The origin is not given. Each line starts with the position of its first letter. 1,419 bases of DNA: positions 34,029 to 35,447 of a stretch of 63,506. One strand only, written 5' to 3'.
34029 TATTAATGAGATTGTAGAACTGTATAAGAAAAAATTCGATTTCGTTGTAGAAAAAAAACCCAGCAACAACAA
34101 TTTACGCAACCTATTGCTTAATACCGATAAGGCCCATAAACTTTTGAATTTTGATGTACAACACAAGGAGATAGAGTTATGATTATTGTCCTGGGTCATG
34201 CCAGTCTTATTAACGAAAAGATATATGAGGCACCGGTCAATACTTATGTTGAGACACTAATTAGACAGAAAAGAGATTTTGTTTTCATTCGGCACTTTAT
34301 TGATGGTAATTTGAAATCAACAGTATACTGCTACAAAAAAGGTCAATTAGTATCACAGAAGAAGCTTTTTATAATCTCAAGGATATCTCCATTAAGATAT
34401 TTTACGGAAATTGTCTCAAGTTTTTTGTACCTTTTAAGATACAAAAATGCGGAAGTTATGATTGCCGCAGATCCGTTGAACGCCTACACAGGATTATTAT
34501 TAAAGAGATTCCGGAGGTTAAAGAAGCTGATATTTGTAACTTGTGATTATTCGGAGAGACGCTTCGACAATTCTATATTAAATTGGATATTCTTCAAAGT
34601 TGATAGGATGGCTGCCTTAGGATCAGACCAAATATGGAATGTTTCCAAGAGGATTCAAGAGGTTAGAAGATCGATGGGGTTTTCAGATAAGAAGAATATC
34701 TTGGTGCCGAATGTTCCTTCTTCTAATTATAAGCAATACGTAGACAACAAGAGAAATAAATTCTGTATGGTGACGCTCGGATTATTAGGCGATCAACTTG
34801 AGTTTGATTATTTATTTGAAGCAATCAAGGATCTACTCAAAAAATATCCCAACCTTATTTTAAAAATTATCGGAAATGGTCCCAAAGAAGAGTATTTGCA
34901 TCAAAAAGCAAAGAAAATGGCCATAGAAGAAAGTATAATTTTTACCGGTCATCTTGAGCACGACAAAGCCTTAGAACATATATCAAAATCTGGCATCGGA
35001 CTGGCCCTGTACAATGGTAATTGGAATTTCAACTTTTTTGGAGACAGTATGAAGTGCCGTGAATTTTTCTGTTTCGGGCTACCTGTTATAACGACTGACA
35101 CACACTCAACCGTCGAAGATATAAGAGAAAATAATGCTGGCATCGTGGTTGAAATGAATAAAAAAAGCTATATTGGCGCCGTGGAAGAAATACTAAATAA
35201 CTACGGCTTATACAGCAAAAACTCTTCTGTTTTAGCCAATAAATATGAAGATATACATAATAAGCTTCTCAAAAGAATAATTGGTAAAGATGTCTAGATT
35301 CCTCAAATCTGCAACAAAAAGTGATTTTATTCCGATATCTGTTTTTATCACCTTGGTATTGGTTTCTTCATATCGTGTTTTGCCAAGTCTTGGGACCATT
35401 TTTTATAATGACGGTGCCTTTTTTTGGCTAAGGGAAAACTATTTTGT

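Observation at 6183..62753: Pervasive 7-nt-periodic AT-rich mini-insertions, in-frame inside conserved genes and also in spacers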

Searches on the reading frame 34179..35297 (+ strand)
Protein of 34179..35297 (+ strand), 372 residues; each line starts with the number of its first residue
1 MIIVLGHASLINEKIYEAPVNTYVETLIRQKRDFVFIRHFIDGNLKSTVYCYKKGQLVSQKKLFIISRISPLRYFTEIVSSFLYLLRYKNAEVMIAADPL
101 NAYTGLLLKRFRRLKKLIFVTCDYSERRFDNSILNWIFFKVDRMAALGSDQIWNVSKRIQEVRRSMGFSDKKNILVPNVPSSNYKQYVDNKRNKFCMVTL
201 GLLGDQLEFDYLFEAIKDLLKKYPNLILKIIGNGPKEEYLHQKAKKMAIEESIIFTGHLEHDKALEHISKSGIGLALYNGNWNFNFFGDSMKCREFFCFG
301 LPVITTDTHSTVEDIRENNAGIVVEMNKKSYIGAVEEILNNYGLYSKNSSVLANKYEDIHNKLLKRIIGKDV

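Call 54: search_protein_families(library=pfam, proteins=[window:34179-35297:+], max_evalue=0.00001)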
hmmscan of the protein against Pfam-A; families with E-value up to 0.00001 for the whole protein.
window:34179-35297:+ (372 aa): 2 families
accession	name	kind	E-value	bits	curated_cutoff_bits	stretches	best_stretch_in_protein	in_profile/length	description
PF00534.26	Glycos_transf_1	-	4.9e-17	62.4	26.4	1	192-345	13-162/172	Glycosyl transferases group 1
PF13692.12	Glyco_trans_1_4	-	2.2e-14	54.3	27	1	199-341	6-142/142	Glycosyl transferases group 1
